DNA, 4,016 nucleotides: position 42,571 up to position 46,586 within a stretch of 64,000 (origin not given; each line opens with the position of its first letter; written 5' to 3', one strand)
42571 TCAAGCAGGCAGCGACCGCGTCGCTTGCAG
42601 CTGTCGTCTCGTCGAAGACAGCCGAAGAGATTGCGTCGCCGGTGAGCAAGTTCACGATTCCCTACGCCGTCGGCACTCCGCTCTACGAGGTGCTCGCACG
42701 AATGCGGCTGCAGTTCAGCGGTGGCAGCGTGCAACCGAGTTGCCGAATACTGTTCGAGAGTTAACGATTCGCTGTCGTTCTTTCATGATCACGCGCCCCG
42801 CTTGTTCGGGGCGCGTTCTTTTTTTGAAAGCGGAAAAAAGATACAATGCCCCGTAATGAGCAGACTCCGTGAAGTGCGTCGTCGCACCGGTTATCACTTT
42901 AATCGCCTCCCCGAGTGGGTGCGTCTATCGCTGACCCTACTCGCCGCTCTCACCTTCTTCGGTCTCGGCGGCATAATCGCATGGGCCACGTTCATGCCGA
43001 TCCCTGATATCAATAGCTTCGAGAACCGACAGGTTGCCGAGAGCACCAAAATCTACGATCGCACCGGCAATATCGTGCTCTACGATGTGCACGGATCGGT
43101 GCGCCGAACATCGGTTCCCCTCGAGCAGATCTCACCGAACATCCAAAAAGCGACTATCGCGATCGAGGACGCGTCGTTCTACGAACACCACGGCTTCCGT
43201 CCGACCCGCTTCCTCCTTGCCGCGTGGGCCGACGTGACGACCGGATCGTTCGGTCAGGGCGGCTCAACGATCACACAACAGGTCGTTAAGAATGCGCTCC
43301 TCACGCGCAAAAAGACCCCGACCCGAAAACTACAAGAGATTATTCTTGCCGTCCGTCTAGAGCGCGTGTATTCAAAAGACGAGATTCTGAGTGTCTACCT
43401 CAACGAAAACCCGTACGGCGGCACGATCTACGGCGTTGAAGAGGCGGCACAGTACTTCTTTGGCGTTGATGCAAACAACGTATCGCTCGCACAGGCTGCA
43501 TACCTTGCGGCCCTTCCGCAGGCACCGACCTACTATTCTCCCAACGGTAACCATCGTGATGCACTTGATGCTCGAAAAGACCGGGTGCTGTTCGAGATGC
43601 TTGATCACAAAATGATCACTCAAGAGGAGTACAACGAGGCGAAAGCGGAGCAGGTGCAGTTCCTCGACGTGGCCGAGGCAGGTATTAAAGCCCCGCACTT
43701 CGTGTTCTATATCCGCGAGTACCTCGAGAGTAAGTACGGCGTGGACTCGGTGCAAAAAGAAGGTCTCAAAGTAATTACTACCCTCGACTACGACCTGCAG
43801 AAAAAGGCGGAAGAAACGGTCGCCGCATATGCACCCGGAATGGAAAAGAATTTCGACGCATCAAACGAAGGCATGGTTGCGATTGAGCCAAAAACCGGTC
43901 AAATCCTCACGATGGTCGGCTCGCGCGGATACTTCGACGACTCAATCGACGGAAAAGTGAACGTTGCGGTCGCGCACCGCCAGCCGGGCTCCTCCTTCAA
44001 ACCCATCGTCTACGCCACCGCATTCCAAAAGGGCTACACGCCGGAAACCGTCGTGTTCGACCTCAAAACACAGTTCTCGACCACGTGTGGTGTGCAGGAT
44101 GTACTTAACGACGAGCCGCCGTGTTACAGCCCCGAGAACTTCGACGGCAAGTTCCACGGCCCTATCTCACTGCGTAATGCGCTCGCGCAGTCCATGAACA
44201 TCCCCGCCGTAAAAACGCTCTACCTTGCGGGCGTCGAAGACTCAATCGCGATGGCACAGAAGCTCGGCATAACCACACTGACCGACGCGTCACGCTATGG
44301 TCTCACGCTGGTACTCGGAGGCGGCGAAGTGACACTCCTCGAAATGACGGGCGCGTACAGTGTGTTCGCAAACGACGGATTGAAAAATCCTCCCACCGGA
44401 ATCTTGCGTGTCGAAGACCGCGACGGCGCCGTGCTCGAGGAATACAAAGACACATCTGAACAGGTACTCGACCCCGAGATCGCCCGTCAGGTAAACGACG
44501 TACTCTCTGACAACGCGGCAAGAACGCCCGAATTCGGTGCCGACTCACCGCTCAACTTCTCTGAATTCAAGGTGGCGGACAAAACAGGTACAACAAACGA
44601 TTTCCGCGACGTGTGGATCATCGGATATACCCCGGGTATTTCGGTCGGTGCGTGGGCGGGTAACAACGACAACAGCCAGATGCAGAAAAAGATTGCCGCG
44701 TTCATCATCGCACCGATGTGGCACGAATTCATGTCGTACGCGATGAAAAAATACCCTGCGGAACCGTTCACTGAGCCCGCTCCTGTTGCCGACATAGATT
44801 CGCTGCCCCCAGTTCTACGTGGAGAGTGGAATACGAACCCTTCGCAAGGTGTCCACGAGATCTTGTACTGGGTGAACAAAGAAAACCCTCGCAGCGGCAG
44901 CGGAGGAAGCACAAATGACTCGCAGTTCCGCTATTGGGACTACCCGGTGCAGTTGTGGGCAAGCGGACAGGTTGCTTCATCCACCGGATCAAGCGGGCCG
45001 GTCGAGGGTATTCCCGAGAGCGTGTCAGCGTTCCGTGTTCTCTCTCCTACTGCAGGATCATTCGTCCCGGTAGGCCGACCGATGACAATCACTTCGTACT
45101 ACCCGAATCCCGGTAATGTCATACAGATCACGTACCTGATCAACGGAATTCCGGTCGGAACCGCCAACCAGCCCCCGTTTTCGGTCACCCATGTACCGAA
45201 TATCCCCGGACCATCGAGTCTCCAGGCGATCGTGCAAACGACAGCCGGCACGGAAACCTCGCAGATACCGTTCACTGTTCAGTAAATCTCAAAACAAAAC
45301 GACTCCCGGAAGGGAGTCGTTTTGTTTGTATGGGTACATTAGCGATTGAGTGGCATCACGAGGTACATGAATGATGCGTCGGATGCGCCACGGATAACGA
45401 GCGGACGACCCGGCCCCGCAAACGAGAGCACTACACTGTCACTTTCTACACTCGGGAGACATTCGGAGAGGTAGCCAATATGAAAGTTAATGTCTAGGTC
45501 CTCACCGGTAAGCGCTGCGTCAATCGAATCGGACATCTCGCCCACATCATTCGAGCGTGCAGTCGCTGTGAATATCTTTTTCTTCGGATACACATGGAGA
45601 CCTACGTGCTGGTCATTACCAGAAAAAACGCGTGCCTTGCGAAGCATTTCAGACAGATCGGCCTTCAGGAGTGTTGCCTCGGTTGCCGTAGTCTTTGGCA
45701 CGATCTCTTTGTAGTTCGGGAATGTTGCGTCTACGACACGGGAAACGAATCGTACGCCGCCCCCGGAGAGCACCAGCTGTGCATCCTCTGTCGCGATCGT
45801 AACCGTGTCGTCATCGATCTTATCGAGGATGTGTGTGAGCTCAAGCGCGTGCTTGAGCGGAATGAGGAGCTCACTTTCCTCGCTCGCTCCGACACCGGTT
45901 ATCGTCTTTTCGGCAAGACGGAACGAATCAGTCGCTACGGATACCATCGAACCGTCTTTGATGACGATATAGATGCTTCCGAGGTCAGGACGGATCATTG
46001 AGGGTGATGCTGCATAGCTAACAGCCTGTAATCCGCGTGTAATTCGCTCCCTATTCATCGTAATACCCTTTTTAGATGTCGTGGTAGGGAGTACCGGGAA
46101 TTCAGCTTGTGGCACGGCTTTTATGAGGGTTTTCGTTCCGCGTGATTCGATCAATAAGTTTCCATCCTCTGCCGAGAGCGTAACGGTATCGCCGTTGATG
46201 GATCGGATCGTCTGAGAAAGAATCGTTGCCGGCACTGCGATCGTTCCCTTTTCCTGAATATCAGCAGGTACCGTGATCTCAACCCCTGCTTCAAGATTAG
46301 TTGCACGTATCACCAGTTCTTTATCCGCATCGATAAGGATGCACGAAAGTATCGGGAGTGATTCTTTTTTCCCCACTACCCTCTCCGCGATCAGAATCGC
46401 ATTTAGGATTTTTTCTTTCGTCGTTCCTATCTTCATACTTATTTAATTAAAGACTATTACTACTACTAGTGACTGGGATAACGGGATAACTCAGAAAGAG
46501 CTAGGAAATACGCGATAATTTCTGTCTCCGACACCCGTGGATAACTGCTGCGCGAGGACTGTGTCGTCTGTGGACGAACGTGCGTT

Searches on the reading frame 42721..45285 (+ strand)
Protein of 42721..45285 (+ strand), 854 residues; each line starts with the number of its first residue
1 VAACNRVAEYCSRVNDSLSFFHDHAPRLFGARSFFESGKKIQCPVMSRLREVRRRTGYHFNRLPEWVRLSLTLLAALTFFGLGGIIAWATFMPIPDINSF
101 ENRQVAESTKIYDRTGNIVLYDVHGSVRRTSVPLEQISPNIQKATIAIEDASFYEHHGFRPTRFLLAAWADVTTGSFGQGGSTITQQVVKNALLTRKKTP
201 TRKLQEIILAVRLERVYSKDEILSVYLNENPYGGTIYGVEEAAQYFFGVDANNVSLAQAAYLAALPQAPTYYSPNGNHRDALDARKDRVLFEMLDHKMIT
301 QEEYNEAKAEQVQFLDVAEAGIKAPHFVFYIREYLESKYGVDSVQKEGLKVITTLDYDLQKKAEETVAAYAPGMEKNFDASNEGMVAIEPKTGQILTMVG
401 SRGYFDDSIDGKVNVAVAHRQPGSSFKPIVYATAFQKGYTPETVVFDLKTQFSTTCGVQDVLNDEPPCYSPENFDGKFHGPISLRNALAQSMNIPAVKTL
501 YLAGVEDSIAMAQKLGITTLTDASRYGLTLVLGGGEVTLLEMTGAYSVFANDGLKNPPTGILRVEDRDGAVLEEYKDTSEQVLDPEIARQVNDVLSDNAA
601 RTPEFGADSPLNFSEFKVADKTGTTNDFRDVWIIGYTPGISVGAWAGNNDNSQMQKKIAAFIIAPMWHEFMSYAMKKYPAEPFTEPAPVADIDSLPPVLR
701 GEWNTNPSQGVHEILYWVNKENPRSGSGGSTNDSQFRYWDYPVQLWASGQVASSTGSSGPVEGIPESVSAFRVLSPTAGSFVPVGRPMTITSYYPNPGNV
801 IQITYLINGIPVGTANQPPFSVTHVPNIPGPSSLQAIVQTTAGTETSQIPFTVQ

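Call 9: search_protein_families(library=ncbifam, proteins=[window:42721-45285:+], max_evalue=0.00001)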
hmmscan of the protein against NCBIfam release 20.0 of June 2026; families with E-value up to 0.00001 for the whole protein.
window:42721-45285:+ (854 aa): 14 families
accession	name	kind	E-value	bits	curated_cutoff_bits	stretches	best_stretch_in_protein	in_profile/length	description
TIGR02074.1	PBP_1a_fam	subfamily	3e-151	504.9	508.75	1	128-676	1-534/535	PBP1A family penicillin-binding protein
TIGR02073.1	PBP_1c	equivalog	9.8e-131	437.7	494.2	1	102-686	5-552/728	penicillin-binding protein 1C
NF051885.1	tranpepglycosPbpC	equivalog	3.1e-123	412.6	900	1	65-689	7-608/632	multimodular transpeptidase-transglycosylase PbpC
TIGR02071.1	PBP_1b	equivalog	2.1e-96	323.7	717.75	1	128-679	146-687/729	penicillin-binding protein 1B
NF038276.1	strep_PBP2A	exception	2e-90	304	1100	1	107-651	76-611/716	penicillin-binding protein PBP2A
NF008643.0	PRK11636.1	equivalog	1.1e-79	268.7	1263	2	73-368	16-304/850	peptidoglycan glycosyltransferase/peptidoglycan DD-transpeptidase MrcA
NF008414.0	PRK11240.1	equivalog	6.6e-76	255.9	1121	1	120-657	56-547/774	peptidoglycan glycosyltransferase PbpC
NF038274.1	strep_PBP1B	exception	8.5e-76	255.8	1225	2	119-324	72-292/745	penicillin-binding protein PBP1B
NF038272.1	strep_PBP1A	exception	4.3e-68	230.2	1075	1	92-626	35-560/658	penicillin-binding protein PBP1A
NF011423.0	PRK14850.1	equivalog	3.2e-65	220.9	1275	1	128-655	156-674/764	penicillin-binding protein 1b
NF007061.0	PRK09506.1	equivalog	1.6e-63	214.8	1120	1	133-658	215-730/825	bifunctional glycosyl transferase/transpeptidase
TIGR02070.1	mono_pep_trsgly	equivalog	2.9e-43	147.9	182.65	1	94-285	19-210/224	monofunctional biosynthetic peptidoglycan transglycosylase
NF010008.0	PRK13481.1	equivalog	1.7e-33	116.1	270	1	131-309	82-265/269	glycosyltransferase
TIGR03423.1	pbp2_mrdA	equivalog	1.1e-14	53.9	455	1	345-521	223-394/593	penicillin-binding protein 2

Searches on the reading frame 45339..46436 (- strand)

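Call 54: search_protein_families(library=pfam, proteins=[window:45339-46436:-], max_evalue=0.0001)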
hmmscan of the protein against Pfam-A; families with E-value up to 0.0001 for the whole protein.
window:45339-46436:- (365 aa): 3 families
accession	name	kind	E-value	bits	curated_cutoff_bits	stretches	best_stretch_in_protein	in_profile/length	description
PF00712.24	DNA_pol3_beta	-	4.8e-22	78.8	24.4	1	1-117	1-120/120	DNA polymerase III beta subunit, N-terminal domain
PF02767.21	DNA_pol3_beta_2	-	5.8e-20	72.2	27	1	128-241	3-116/116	DNA polymerase III beta subunit, central domain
PF02768.20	DNA_pol3_beta_3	-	4.5e-18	65.6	27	1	244-363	2-120/121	DNA polymerase III beta subunit, C-terminal domain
